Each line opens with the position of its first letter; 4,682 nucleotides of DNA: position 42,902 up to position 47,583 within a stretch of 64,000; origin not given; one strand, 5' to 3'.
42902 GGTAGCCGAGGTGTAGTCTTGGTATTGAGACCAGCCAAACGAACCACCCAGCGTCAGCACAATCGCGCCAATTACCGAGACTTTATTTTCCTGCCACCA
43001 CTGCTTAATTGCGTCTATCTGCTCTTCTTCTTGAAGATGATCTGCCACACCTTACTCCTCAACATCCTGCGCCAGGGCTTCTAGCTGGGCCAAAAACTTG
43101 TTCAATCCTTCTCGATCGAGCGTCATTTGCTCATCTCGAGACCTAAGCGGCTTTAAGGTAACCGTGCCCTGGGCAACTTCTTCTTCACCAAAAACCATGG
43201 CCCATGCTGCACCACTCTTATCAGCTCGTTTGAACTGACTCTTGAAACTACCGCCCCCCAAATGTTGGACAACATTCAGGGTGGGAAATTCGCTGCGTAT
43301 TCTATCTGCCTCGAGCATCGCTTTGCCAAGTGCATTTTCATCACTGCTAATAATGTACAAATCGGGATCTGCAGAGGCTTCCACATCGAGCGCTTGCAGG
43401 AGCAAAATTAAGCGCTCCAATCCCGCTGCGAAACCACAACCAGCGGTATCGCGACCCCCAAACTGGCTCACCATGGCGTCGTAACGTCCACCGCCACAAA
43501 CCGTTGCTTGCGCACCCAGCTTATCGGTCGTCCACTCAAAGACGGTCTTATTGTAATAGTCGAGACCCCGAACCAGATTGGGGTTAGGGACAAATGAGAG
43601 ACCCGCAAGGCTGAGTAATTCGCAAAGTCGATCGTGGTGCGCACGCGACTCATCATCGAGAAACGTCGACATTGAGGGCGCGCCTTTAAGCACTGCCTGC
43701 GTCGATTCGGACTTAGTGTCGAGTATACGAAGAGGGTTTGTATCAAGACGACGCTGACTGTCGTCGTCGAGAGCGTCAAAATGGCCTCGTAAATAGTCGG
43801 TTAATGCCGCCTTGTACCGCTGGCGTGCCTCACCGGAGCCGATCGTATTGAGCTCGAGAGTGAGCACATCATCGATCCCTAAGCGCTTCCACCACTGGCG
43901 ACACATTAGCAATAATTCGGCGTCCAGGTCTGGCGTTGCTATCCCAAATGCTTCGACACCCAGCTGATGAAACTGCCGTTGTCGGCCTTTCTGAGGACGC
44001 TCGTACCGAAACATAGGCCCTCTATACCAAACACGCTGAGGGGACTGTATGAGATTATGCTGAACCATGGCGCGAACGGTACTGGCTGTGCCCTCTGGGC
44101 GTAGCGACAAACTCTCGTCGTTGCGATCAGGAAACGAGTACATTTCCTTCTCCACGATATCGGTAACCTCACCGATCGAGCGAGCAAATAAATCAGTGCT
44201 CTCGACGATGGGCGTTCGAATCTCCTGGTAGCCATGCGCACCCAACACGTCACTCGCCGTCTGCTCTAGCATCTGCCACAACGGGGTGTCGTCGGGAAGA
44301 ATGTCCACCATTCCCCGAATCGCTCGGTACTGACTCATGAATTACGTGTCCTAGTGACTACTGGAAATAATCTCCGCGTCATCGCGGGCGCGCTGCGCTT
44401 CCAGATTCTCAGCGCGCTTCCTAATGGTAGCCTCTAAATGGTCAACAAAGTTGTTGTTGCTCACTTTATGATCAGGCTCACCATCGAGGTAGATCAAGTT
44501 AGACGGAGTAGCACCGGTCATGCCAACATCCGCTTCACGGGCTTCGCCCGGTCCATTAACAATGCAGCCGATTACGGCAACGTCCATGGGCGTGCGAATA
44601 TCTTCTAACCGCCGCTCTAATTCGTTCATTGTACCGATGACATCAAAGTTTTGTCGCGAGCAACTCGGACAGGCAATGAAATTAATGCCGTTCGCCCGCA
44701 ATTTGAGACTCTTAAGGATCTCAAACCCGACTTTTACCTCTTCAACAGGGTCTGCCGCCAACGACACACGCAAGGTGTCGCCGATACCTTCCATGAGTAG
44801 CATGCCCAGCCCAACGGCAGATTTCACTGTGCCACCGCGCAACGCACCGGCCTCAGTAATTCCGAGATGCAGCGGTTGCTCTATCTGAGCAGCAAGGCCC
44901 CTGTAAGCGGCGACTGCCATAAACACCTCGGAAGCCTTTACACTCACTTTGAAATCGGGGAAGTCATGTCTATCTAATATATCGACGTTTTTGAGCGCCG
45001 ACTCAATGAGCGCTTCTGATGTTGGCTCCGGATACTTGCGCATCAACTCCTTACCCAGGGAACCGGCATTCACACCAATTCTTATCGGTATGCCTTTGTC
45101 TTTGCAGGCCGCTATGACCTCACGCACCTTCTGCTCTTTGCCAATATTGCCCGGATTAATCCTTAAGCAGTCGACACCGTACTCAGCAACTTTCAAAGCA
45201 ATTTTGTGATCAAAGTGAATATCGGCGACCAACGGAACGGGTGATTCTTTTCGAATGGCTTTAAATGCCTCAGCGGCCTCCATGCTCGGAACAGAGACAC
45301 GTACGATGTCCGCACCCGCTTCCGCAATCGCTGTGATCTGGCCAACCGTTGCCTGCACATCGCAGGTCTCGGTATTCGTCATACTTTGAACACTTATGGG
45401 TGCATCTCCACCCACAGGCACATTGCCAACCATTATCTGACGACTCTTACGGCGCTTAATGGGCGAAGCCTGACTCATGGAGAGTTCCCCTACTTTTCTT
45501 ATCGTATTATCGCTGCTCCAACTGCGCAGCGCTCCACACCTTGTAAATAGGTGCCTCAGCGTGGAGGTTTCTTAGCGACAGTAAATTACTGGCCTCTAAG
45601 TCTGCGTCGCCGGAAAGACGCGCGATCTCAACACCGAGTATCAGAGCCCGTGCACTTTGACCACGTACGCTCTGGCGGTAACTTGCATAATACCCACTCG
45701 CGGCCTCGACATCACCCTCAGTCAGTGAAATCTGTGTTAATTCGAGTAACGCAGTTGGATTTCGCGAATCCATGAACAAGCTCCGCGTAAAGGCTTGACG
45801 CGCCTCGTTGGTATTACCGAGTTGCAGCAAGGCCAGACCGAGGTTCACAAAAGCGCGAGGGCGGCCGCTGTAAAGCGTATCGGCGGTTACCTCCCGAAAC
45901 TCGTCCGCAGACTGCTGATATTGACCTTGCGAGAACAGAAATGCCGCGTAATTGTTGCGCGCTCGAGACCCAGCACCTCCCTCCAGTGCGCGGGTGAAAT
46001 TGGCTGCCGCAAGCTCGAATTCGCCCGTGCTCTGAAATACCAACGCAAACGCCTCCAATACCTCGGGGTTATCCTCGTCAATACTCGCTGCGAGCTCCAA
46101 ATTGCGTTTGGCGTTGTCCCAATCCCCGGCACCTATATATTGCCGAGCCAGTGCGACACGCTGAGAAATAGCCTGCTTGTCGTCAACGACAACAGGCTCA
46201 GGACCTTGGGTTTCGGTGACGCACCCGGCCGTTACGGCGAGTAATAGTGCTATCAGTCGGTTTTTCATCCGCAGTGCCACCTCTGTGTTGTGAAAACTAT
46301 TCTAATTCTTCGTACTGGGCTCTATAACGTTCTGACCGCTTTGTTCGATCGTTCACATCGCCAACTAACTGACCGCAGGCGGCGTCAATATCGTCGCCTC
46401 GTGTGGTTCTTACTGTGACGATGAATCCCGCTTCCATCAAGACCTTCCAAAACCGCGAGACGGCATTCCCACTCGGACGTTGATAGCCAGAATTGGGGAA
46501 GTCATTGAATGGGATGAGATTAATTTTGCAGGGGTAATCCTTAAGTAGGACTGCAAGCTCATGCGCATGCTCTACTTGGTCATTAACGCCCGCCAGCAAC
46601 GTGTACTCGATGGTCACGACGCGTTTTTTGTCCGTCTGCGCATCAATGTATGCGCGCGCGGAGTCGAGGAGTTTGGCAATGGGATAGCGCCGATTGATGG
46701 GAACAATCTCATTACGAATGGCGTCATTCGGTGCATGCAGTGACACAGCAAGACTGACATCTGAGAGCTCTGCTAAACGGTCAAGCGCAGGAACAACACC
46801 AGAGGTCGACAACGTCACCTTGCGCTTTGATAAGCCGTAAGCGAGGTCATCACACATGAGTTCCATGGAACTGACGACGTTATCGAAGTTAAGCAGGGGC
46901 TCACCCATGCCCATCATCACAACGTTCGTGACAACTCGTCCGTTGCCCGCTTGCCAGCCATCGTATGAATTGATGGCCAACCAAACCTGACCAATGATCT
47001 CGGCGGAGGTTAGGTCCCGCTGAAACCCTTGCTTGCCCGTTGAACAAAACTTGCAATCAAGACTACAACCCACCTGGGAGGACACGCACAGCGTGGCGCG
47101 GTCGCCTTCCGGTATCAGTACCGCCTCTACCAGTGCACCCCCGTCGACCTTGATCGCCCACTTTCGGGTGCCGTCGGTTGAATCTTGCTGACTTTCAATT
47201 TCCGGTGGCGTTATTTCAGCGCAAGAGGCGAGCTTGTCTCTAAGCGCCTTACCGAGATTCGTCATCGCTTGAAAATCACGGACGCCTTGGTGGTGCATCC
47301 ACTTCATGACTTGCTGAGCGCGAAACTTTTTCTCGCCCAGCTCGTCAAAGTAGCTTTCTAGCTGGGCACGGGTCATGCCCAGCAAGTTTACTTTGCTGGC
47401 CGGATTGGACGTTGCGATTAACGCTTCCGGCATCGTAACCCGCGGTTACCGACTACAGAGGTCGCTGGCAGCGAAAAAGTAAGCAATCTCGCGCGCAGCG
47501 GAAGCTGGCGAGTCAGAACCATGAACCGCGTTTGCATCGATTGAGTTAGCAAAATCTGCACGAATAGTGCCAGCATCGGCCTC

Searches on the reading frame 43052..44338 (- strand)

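Call 58: search_protein_families(library=pfam, proteins=[window:43052-44338:-], max_evalue=0.00001)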
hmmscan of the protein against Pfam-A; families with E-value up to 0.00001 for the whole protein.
window:43052-44338:- (428 aa): 3 families
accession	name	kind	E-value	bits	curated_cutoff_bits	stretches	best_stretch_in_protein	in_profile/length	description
PF13393.11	tRNA-synt_His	-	2.7e-44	152.1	25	1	9-310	1-308/308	Histidyl-tRNA synthetase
PF00587.30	tRNA-synt_2b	-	5.3e-20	72.7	29.3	1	67-296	1-148/179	tRNA synthetase class II core domain (G, H, P, S and T)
PF03129.25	HGTP_anticodon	-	4.6e-08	33.6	21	1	339-418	13-93/94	Anticodon binding domain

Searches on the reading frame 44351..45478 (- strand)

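Call 58: search_protein_families(library=pfam, proteins=[window:44351-45478:-], max_evalue=0.00001)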
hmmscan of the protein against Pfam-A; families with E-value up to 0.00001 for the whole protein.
window:44351-45478:- (375 aa): 1 family
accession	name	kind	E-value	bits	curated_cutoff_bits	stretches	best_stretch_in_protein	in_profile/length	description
PF04551.19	GcpE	-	1.8e-147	491.3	32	1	13-353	2-342/343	GcpE protein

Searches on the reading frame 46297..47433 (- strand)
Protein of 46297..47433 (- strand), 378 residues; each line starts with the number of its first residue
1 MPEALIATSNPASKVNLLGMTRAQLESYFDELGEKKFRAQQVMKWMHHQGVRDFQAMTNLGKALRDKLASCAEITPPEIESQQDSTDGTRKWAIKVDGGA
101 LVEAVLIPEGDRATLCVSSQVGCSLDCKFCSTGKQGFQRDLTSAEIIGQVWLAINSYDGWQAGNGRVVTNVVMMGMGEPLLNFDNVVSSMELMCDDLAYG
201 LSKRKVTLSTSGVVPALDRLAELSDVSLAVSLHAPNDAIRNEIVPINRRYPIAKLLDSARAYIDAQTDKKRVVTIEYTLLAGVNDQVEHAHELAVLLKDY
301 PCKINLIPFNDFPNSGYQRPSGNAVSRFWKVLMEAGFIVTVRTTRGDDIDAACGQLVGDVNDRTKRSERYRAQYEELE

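Call 58: search_protein_families(library=pfam, proteins=[window:46297-47433:-], max_evalue=0.00001)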
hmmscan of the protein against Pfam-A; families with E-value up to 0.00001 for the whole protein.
window:46297-47433:- (378 aa): 2 families
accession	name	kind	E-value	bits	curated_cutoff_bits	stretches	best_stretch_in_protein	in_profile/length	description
PF21016.3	RlmN_N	-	1.4e-29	102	24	1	15-74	1-60/60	Ribosomal RNA large subunit methyltransferase N-terminal domain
PF04055.27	Radical_SAM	-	2.4e-17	64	29.5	1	118-293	2-165/166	Radical SAM superfamily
